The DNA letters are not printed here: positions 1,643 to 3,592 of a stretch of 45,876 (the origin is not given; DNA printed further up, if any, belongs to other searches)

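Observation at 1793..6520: Tandem paralogous 785-aa proteins fusing a degenerate radical-SAM-like barrel, a conserved Cys/His cluster, an unknown beta domain and a GT2 glycosyltransferase domain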

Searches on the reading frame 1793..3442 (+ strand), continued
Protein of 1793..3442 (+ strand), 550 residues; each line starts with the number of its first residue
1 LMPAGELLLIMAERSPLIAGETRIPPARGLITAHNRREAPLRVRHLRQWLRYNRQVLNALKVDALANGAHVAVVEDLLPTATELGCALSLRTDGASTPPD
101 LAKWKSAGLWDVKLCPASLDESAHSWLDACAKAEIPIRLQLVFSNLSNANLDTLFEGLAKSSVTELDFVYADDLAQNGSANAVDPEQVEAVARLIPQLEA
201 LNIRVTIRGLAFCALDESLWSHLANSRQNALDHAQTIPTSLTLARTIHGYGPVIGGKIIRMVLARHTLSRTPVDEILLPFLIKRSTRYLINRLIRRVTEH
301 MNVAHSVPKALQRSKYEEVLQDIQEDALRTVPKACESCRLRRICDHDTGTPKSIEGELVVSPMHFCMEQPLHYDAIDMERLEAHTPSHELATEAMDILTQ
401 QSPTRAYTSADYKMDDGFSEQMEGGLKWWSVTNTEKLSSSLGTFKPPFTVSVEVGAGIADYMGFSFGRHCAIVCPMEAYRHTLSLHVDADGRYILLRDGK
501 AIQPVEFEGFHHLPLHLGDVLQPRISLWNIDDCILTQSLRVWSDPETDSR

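Call 42: search_protein_families(library=ncbifam, proteins=[P0207, P0208, P0212, P0215, P0217, P0218, P0224, P0234, P0225, P0220], max_evalue=0.001)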
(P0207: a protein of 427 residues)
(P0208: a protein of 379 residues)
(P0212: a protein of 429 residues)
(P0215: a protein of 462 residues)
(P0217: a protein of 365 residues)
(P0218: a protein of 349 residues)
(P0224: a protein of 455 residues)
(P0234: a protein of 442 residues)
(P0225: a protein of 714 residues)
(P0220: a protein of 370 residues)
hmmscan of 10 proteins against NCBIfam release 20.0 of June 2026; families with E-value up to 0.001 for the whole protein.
P0207 (427 aa): 56 families (the best 25 are shown)
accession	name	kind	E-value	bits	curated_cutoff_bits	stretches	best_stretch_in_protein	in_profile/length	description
TIGR04545.1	rSAM_ahbD_hemeb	equivalog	3.6e-24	85.8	500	1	36-212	6-177/339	heme b synthase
TIGR04054.1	rSAM_NirJ1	equivalog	4.4e-20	71.7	650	1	33-207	38-207/387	putative heme d1 biosynthesis radical SAM protein NirJ1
TIGR04347.1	pseudo_SAM_Halo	equivalog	5.8e-20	71.9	525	1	10-210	17-212/390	TIGR04347 family pseudo-SAM/SPASM protein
TIGR04055.1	rSAM_NirJ2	equivalog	1.2e-19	71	500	1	38-213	8-177/326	putative heme d1 biosynthesis radical SAM protein NirJ2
TIGR03977.1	rSAM_pair_HxsC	equivalog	5.5e-19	68.1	267.9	1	32-265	27-259/292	His-Xaa-Ser system radical SAM maturase HxsC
TIGR04546.1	rSAM_ahbC_deAc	equivalog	2.3e-17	62.9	650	1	22-197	30-200/390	12,18-didecarboxysiroheme deacetylase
TIGR04053.2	TIGR04053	equivalog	3.1e-17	62.9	395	1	36-206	14-182/366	TIGR04053 family radical SAM/SPASM domain-containing protein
TIGR04051.1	rSAM_NirJ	equivalog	5.1e-17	61.9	515.45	1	34-202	5-168/354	heme d1 biosynthesis radical SAM protein NirJ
TIGR02668.1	moaA_archaeal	equivalog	1.8e-16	60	325.25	1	35-253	15-228/303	GTP 3',8-cyclase MoaA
TIGR02666.1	moaA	equivalog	2.5e-16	59.6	284.05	1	37-246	17-227/336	GTP 3',8-cyclase MoaA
TIGR02109.1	PQQ_syn_pqqE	equivalog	5.6e-16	58.4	381.35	1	36-208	13-180/358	pyrroloquinoline quinone biosynthesis protein PqqE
TIGR04317.1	W_rSAM_matur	equivalog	6.7e-16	58.3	380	1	34-226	8-200/349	tungsten cofactor oxidoreductase radical SAM maturase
NF001199.0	PRK00164.2-1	equivalog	1.8e-15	56.9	231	1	35-254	17-232/308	GTP 3',8-cyclase MoaA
TIGR04251.1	SCM_rSAM_ScmF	equivalog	3.8e-15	56.1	400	1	35-214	9-186/353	SynChlorMet cassette radical SAM/SPASM protein ScmF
NF038283.1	viperin_w_prok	equivalog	4.3e-15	55.6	180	1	37-159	9-131/281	viperin family antiviral radical SAM protein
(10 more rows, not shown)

P0208 (379 aa): 45 families (the best 25 are shown)
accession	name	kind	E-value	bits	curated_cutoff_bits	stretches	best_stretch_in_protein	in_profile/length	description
TIGR02668.1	moaA_archaeal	equivalog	2e-19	69.7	325.25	1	13-226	15-219/303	GTP 3',8-cyclase MoaA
TIGR03977.1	rSAM_pair_HxsC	equivalog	4.6e-19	68.4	267.9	1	13-243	30-260/292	His-Xaa-Ser system radical SAM maturase HxsC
NF038332.1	rSAM_rare_HxsC4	exception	3.3e-18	65.9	500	1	11-237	17-245/335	radical SAM protein HxsC4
TIGR04053.2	TIGR04053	equivalog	2.6e-17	63.1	395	1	15-197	15-195/366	TIGR04053 family radical SAM/SPASM domain-containing protein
TIGR02666.1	moaA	equivalog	1.1e-16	60.7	284.05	1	15-217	17-220/336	GTP 3',8-cyclase MoaA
TIGR04080.1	rSAM_pep_cyc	equivalog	1.6e-16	60.1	500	1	11-216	110-306/440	KxxxW cyclic peptide radical SAM maturase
TIGR04545.1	rSAM_ahbD_hemeb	equivalog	7e-16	58.6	500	1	15-205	7-191/339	heme b synthase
TIGR02109.1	PQQ_syn_pqqE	equivalog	7.3e-16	58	381.35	1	51-209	45-202/358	pyrroloquinoline quinone biosynthesis protein PqqE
TIGR04054.1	rSAM_NirJ1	equivalog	1e-15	57.3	650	1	14-181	42-203/387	putative heme d1 biosynthesis radical SAM protein NirJ1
NF038283.1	viperin_w_prok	equivalog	1.1e-15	57.6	180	1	15-197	9-197/281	viperin family antiviral radical SAM protein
NF001199.0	PRK00164.2-1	equivalog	1.4e-15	57.2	231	1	12-218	16-218/308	GTP 3',8-cyclase MoaA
TIGR04347.1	pseudo_SAM_Halo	equivalog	4e-15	56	525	1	11-181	40-205/390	TIGR04347 family pseudo-SAM/SPASM protein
TIGR04466.1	rSAM_BlsE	equivalog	4.7e-14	52.6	400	1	14-185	9-172/327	cytosylglucuronate decarboxylase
TIGR03962.1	mycofact_rSAM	equivalog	4.1e-13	49.2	265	1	42-181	41-179/339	mycofactocin radical SAM maturase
TIGR04546.1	rSAM_ahbC_deAc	equivalog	4.5e-13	48.8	650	1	11-181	41-206/390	12,18-didecarboxysiroheme deacetylase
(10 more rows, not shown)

P0212 (429 aa): 51 families (the best 25 are shown)
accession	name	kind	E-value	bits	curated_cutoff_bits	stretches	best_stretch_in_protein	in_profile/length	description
TIGR03977.1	rSAM_pair_HxsC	equivalog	1.1e-19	70.4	267.9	1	27-274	16-260/292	His-Xaa-Ser system radical SAM maturase HxsC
TIGR02666.1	moaA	equivalog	2.3e-19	69.6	284.05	1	44-228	18-204/336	GTP 3',8-cyclase MoaA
TIGR04545.1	rSAM_ahbD_hemeb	equivalog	4e-19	69.3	500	1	42-205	6-164/339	heme b synthase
TIGR04347.1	pseudo_SAM_Halo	equivalog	7.9e-19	68.2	525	1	42-208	44-204/390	TIGR04347 family pseudo-SAM/SPASM protein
TIGR04546.1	rSAM_ahbC_deAc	equivalog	5.3e-18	65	650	1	42-210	45-207/390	12,18-didecarboxysiroheme deacetylase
TIGR02668.1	moaA_archaeal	equivalog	2.2e-17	63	325.25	1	42-233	16-203/303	GTP 3',8-cyclase MoaA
NF038332.1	rSAM_rare_HxsC4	exception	3e-17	62.8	500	1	36-265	14-242/335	radical SAM protein HxsC4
TIGR02109.1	PQQ_syn_pqqE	equivalog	6.7e-17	61.5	381.35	1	45-212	16-178/358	pyrroloquinoline quinone biosynthesis protein PqqE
TIGR04054.1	rSAM_NirJ1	equivalog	2e-16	59.6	650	1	42-213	42-207/387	putative heme d1 biosynthesis radical SAM protein NirJ1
TIGR04303.1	GeoRSP_rSAM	equivalog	2.1e-16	60.4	400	1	43-217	12-178/325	GeoRSP system radical SAM/SPASM protein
TIGR04053.2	TIGR04053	equivalog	2.6e-16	59.9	395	1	42-210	14-180/366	TIGR04053 family radical SAM/SPASM domain-containing protein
NF001199.0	PRK00164.2-1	equivalog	3.7e-15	55.9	231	1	43-227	19-198/308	GTP 3',8-cyclase MoaA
NF045646.2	rSAM_Se_TrsS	equivalog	1.5e-14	53.4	490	1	39-218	89-265/441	radical SAM (seleno)protein TrsS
NF038283.1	viperin_w_prok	equivalog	2.6e-14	53.1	180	1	40-162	6-128/281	viperin family antiviral radical SAM protein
NF045574.1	sacti_mat_StsB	exception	3e-14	52.7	625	1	37-216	97-269/466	StsB family radical SAM/SPASM domain sactipeptide maturase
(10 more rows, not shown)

P0215 (462 aa): 46 families (the best 25 are shown)
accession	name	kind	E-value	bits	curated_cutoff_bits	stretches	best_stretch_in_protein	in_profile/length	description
TIGR04545.1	rSAM_ahbD_hemeb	equivalog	1e-23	84.3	500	1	69-244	6-176/339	heme b synthase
TIGR04055.1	rSAM_NirJ2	equivalog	1.5e-17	64.2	500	1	71-246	8-177/326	putative heme d1 biosynthesis radical SAM protein NirJ2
TIGR04347.1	pseudo_SAM_Halo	equivalog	3.7e-15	56.1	525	1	62-235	36-204/390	TIGR04347 family pseudo-SAM/SPASM protein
TIGR04051.1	rSAM_NirJ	equivalog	8.5e-15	54.6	515.45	1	66-235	4-168/354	heme d1 biosynthesis radical SAM protein NirJ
TIGR04546.1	rSAM_ahbC_deAc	equivalog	1.5e-14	53.6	650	1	65-231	40-201/390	12,18-didecarboxysiroheme deacetylase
TIGR04054.1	rSAM_NirJ1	equivalog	3.2e-14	52.4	650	1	67-228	40-195/387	putative heme d1 biosynthesis radical SAM protein NirJ1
TIGR04053.2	TIGR04053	equivalog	3.4e-14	52.9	395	1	67-236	11-179/366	TIGR04053 family radical SAM/SPASM domain-containing protein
TIGR02666.1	moaA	equivalog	6.8e-14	51.6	284.05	1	71-250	18-199/336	GTP 3',8-cyclase MoaA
NF045574.1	sacti_mat_StsB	exception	4.4e-13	48.9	625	1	70-240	103-266/466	StsB family radical SAM/SPASM domain sactipeptide maturase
TIGR02109.1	PQQ_syn_pqqE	equivalog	6.7e-13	48.3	381.35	1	70-241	14-180/358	pyrroloquinoline quinone biosynthesis protein PqqE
TIGR03962.1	mycofact_rSAM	equivalog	9.8e-13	48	265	1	69-236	18-179/339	mycofactocin radical SAM maturase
NF038332.1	rSAM_rare_HxsC4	exception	1.7e-12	47.2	500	1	60-290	11-242/335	radical SAM protein HxsC4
TIGR02668.1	moaA_archaeal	equivalog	2.1e-12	46.6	325.25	1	69-251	16-194/303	GTP 3',8-cyclase MoaA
TIGR04340.1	rSAM_ACGX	hypoth_equivalog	3.5e-12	46.2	400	1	69-252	9-188/341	radical SAM/SPASM domain protein, ACGX system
TIGR03977.1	rSAM_pair_HxsC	equivalog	7.4e-12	44.8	267.9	1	62-301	24-262/292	His-Xaa-Ser system radical SAM maturase HxsC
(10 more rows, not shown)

P0217 (365 aa): 39 families (the best 25 are shown)
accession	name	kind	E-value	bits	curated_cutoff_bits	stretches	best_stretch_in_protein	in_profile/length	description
NF038283.1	viperin_w_prok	equivalog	7.1e-16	58.2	180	1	22-103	10-99/281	viperin family antiviral radical SAM protein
TIGR04055.1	rSAM_NirJ2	equivalog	3.8e-15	56.2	500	1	23-185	9-171/326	putative heme d1 biosynthesis radical SAM protein NirJ2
TIGR02666.1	moaA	equivalog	4.7e-15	55.4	284.05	1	23-214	19-217/336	GTP 3',8-cyclase MoaA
NF038332.1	rSAM_rare_HxsC4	exception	1.4e-14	54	500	1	14-183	14-189/335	radical SAM protein HxsC4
TIGR02109.1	PQQ_syn_pqqE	equivalog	1.4e-14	53.8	381.35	1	20-231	13-224/358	pyrroloquinoline quinone biosynthesis protein PqqE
NF045574.1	sacti_mat_StsB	exception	2.5e-14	53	625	1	21-185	103-266/466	StsB family radical SAM/SPASM domain sactipeptide maturase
TIGR02668.1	moaA_archaeal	equivalog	4.3e-13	48.9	325.25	1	20-226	16-223/303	GTP 3',8-cyclase MoaA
TIGR04054.1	rSAM_NirJ1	equivalog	5.1e-13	48.4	650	1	20-179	42-201/387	putative heme d1 biosynthesis radical SAM protein NirJ1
TIGR04545.1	rSAM_ahbD_hemeb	equivalog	8.3e-12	45.2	500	1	22-183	8-170/339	heme b synthase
TIGR03977.1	rSAM_pair_HxsC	equivalog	1.6e-11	43.7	267.9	1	14-238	25-254/292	His-Xaa-Ser system radical SAM maturase HxsC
NF001199.0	PRK00164.2-1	equivalog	2e-11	43.6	231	1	18-218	16-218/308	GTP 3',8-cyclase MoaA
TIGR03962.1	mycofact_rSAM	equivalog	6.9e-11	41.9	265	1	20-182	18-180/339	mycofactocin radical SAM maturase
TIGR04466.1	rSAM_BlsE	equivalog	1.6e-10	41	400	1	23-181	12-168/327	cytosylglucuronate decarboxylase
TIGR02495.1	NrdG2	equivalog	5.9e-10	38.8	131.15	1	24-174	26-176/193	anaerobic ribonucleoside-triphosphate reductase activating protein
TIGR04051.1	rSAM_NirJ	equivalog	1.1e-09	37.8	515.45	1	24-180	12-168/354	heme d1 biosynthesis radical SAM protein NirJ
TIGR04347.1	pseudo_SAM_Halo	equivalog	3.1e-09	36.6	525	1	17-182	41-206/390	TIGR04347 family pseudo-SAM/SPASM protein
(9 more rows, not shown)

P0218 (349 aa): 56 families (the best 25 are shown)
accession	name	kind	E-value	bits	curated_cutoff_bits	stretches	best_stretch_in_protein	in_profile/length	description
NF038332.1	rSAM_rare_HxsC4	exception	1.1e-19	70.8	500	1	5-328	14-334/335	radical SAM protein HxsC4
TIGR04055.1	rSAM_NirJ2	equivalog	2.5e-19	70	500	1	14-314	9-304/326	putative heme d1 biosynthesis radical SAM protein NirJ2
TIGR04545.1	rSAM_ahbD_hemeb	equivalog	5.4e-19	68.8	500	1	12-178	7-174/339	heme b synthase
NF038283.1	viperin_w_prok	equivalog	2.1e-17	63.2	180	1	11-157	8-168/281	viperin family antiviral radical SAM protein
TIGR02109.1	PQQ_syn_pqqE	equivalog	1.1e-16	60.7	381.35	1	11-186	13-188/358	pyrroloquinoline quinone biosynthesis protein PqqE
NF045646.2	rSAM_Se_TrsS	equivalog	3.1e-16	58.9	490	1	6-200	87-284/441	radical SAM (seleno)protein TrsS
TIGR02668.1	moaA_archaeal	equivalog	4.1e-16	58.8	325.25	1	11-222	16-228/303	GTP 3',8-cyclase MoaA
TIGR04054.1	rSAM_NirJ1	equivalog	7.5e-16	57.7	650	1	11-176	42-207/387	putative heme d1 biosynthesis radical SAM protein NirJ1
TIGR03977.1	rSAM_pair_HxsC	equivalog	1e-15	57.4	267.9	1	7-230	27-255/292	His-Xaa-Ser system radical SAM maturase HxsC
TIGR04347.1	pseudo_SAM_Halo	equivalog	2.3e-15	56.8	525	1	10-166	43-199/390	TIGR04347 family pseudo-SAM/SPASM protein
NF001199.0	PRK00164.2-1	equivalog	4.6e-15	55.6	231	1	11-208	18-217/308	GTP 3',8-cyclase MoaA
TIGR02666.1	moaA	equivalog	1.2e-14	54.1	284.05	1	14-204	19-217/336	GTP 3',8-cyclase MoaA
TIGR04546.1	rSAM_ahbC_deAc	equivalog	2.2e-14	53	650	1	9-179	43-210/390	12,18-didecarboxysiroheme deacetylase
TIGR04317.1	W_rSAM_matur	equivalog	5.1e-14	52.2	380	1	8-184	7-189/349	tungsten cofactor oxidoreductase radical SAM maturase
TIGR04053.2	TIGR04053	equivalog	5.6e-14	52.2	395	1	14-175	17-182/366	TIGR04053 family radical SAM/SPASM domain-containing protein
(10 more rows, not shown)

P0224 (455 aa): 43 families (the best 25 are shown)
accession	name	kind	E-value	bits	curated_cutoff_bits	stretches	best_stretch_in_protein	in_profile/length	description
TIGR04055.1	rSAM_NirJ2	equivalog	4.4e-22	79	500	1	32-251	8-215/326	putative heme d1 biosynthesis radical SAM protein NirJ2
TIGR03977.1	rSAM_pair_HxsC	equivalog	3.2e-21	75.5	267.9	1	12-262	13-262/292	His-Xaa-Ser system radical SAM maturase HxsC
TIGR04545.1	rSAM_ahbD_hemeb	equivalog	6.6e-19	68.5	500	1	30-228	6-200/339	heme b synthase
TIGR02666.1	moaA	equivalog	1.1e-17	64.1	284.05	1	32-235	18-222/336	GTP 3',8-cyclase MoaA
TIGR04054.1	rSAM_NirJ1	equivalog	3.8e-17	62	650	1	29-235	41-243/387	putative heme d1 biosynthesis radical SAM protein NirJ1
TIGR02109.1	PQQ_syn_pqqE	equivalog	1.4e-16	60.4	381.35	1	33-227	16-204/358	pyrroloquinoline quinone biosynthesis protein PqqE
TIGR04340.1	rSAM_ACGX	hypoth_equivalog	2.2e-16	60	400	1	30-225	9-201/341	radical SAM/SPASM domain protein, ACGX system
TIGR02668.1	moaA_archaeal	equivalog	5.1e-16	58.5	325.25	1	30-231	16-212/303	GTP 3',8-cyclase MoaA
NF038283.1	viperin_w_prok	equivalog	9.3e-16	57.8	180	1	31-179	9-165/281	viperin family antiviral radical SAM protein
TIGR04053.2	TIGR04053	equivalog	1e-15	57.9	395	1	30-231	14-212/366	TIGR04053 family radical SAM/SPASM domain-containing protein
TIGR04546.1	rSAM_ahbC_deAc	equivalog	1.9e-14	53.2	650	1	26-201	40-210/390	12,18-didecarboxysiroheme deacetylase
TIGR03942.1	sulfatase_rSAM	equivalog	4e-14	52.5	349.45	1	31-217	8-202/363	anaerobic sulfatase maturase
NF045702.1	rSAM_GDGT_ether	equivalog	4.5e-14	51.9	450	1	20-213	82-277/486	tetraether lipid synthase Tes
TIGR04347.1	pseudo_SAM_Halo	equivalog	9.1e-14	51.5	525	1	26-196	39-204/390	TIGR04347 family pseudo-SAM/SPASM protein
NF001199.0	PRK00164.2-1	equivalog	1.2e-13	50.9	231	1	30-216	18-199/308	GTP 3',8-cyclase MoaA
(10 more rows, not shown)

P0234 (442 aa): 46 families (the best 25 are shown)
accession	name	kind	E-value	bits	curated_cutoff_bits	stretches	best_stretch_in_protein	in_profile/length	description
TIGR04347.1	pseudo_SAM_Halo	equivalog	4.9e-20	72.1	525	1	26-196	39-204/390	TIGR04347 family pseudo-SAM/SPASM protein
TIGR02109.1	PQQ_syn_pqqE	equivalog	2.4e-19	69.5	381.35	1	31-200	14-178/358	pyrroloquinoline quinone biosynthesis protein PqqE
TIGR04545.1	rSAM_ahbD_hemeb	equivalog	3.1e-19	69.6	500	1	30-203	6-174/339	heme b synthase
TIGR04054.1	rSAM_NirJ1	equivalog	2.7e-18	65.8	650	1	30-189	42-195/387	putative heme d1 biosynthesis radical SAM protein NirJ1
TIGR03977.1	rSAM_pair_HxsC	equivalog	1.5e-17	63.4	267.9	1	27-261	28-259/292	His-Xaa-Ser system radical SAM maturase HxsC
TIGR02666.1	moaA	equivalog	3.5e-17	62.4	284.05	1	32-212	18-200/336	GTP 3',8-cyclase MoaA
TIGR04546.1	rSAM_ahbC_deAc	equivalog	6.5e-17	61.4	650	1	27-190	41-199/390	12,18-didecarboxysiroheme deacetylase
TIGR04055.1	rSAM_NirJ2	equivalog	9.3e-17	61.5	500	1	32-202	8-172/326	putative heme d1 biosynthesis radical SAM protein NirJ2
NF038332.1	rSAM_rare_HxsC4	exception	1.7e-16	60.3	500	1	27-232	17-219/335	radical SAM protein HxsC4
TIGR04051.1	rSAM_NirJ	equivalog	4.6e-16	58.7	515.45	1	30-193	8-165/354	heme d1 biosynthesis radical SAM protein NirJ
TIGR02668.1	moaA_archaeal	equivalog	1.7e-15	56.8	325.25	1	30-206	16-188/303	GTP 3',8-cyclase MoaA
TIGR04053.2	TIGR04053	equivalog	2.4e-15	56.6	395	1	30-200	14-182/366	TIGR04053 family radical SAM/SPASM domain-containing protein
NF001199.0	PRK00164.2-1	equivalog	9.3e-14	51.3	231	1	30-179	18-162/308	GTP 3',8-cyclase MoaA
TIGR04251.1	SCM_rSAM_ScmF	equivalog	1.8e-13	50.6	400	1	28-234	8-213/353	SynChlorMet cassette radical SAM/SPASM protein ScmF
NF038283.1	viperin_w_prok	equivalog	2.3e-13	49.9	180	1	30-151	8-129/281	viperin family antiviral radical SAM protein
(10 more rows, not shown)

P0225 (714 aa): 45 families (the best 25 are shown)
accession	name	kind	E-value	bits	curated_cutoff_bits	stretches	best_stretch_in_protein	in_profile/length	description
TIGR03977.1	rSAM_pair_HxsC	equivalog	4.9e-24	84.7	267.9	1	19-252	24-260/292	His-Xaa-Ser system radical SAM maturase HxsC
TIGR02109.1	PQQ_syn_pqqE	equivalog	2.9e-22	79.1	381.35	1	27-218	14-203/358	pyrroloquinoline quinone biosynthesis protein PqqE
TIGR04054.1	rSAM_NirJ1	equivalog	2.1e-20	72.7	650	1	26-193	42-207/387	putative heme d1 biosynthesis radical SAM protein NirJ1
NF038283.1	viperin_w_prok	equivalog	1.3e-19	70.4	180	1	29-189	11-184/281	viperin family antiviral radical SAM protein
TIGR02666.1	moaA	equivalog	1.7e-19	70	284.05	1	29-207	19-202/336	GTP 3',8-cyclase MoaA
TIGR02668.1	moaA_archaeal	equivalog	8.5e-18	64.4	325.25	1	25-239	15-228/303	GTP 3',8-cyclase MoaA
NF045646.2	rSAM_Se_TrsS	equivalog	1.8e-17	63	490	1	18-198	84-265/441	radical SAM (seleno)protein TrsS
NF038332.1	rSAM_rare_HxsC4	exception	3.2e-17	62.7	500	1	19-196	13-194/335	radical SAM protein HxsC4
TIGR04347.1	pseudo_SAM_Halo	equivalog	4.6e-17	62.4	525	1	18-195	36-211/390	TIGR04347 family pseudo-SAM/SPASM protein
TIGR04546.1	rSAM_ahbC_deAc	equivalog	9.1e-17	60.9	650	1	24-188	43-205/390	12,18-didecarboxysiroheme deacetylase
TIGR04055.1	rSAM_NirJ2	equivalog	1.6e-16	60.8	500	1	29-198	9-176/326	putative heme d1 biosynthesis radical SAM protein NirJ2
TIGR04053.2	TIGR04053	equivalog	3.3e-16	59.5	395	1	30-209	18-199/366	TIGR04053 family radical SAM/SPASM domain-containing protein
NF001199.0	PRK00164.2-1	equivalog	4.3e-16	58.9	231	1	26-239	18-231/308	GTP 3',8-cyclase MoaA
NF045702.1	rSAM_GDGT_ether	equivalog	6.3e-16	58.1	450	1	20-200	86-269/486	tetraether lipid synthase Tes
TIGR04317.1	W_rSAM_matur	equivalog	1.7e-15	57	380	1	28-210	12-197/349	tungsten cofactor oxidoreductase radical SAM maturase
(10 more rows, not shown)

P0220 (370 aa): 50 families (the best 25 are shown)
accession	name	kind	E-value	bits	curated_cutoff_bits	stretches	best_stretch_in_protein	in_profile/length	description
TIGR03977.1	rSAM_pair_HxsC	equivalog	3.4e-20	72.1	267.9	1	20-252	25-260/292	His-Xaa-Ser system radical SAM maturase HxsC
TIGR04054.1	rSAM_NirJ1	equivalog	4.2e-19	68.4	650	1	28-229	44-245/387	putative heme d1 biosynthesis radical SAM protein NirJ1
TIGR02109.1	PQQ_syn_pqqE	equivalog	6.1e-19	68.2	381.35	1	26-210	13-195/358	pyrroloquinoline quinone biosynthesis protein PqqE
TIGR02666.1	moaA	equivalog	1.1e-18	67.3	284.05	1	28-216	18-212/336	GTP 3',8-cyclase MoaA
NF038283.1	viperin_w_prok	equivalog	1.3e-18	67.2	180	1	29-175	11-169/281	viperin family antiviral radical SAM protein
TIGR02668.1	moaA_archaeal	equivalog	2.1e-17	63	325.25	1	25-228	15-217/303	GTP 3',8-cyclase MoaA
TIGR04055.1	rSAM_NirJ2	equivalog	3.5e-17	62.9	500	1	29-198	9-176/326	putative heme d1 biosynthesis radical SAM protein NirJ2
NF045702.1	rSAM_GDGT_ether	equivalog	9.9e-17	60.7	450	1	19-226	85-294/486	tetraether lipid synthase Tes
TIGR04317.1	W_rSAM_matur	equivalog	5.7e-16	58.6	380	1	27-201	11-189/349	tungsten cofactor oxidoreductase radical SAM maturase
NF045646.2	rSAM_Se_TrsS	equivalog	6.2e-16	58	490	1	16-225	82-291/441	radical SAM (seleno)protein TrsS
TIGR04546.1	rSAM_ahbC_deAc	equivalog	1.1e-15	57.4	650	1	23-225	42-244/390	12,18-didecarboxysiroheme deacetylase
TIGR04347.1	pseudo_SAM_Halo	equivalog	1.4e-15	57.4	525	1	23-197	41-213/390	TIGR04347 family pseudo-SAM/SPASM protein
NF038332.1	rSAM_rare_HxsC4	exception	3e-15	56.2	500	1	19-196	13-194/335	radical SAM protein HxsC4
TIGR04053.2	TIGR04053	equivalog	4.4e-15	55.8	395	1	32-196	20-186/366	TIGR04053 family radical SAM/SPASM domain-containing protein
NF001199.0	PRK00164.2-1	equivalog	5e-15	55.4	231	1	25-205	17-196/308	GTP 3',8-cyclase MoaA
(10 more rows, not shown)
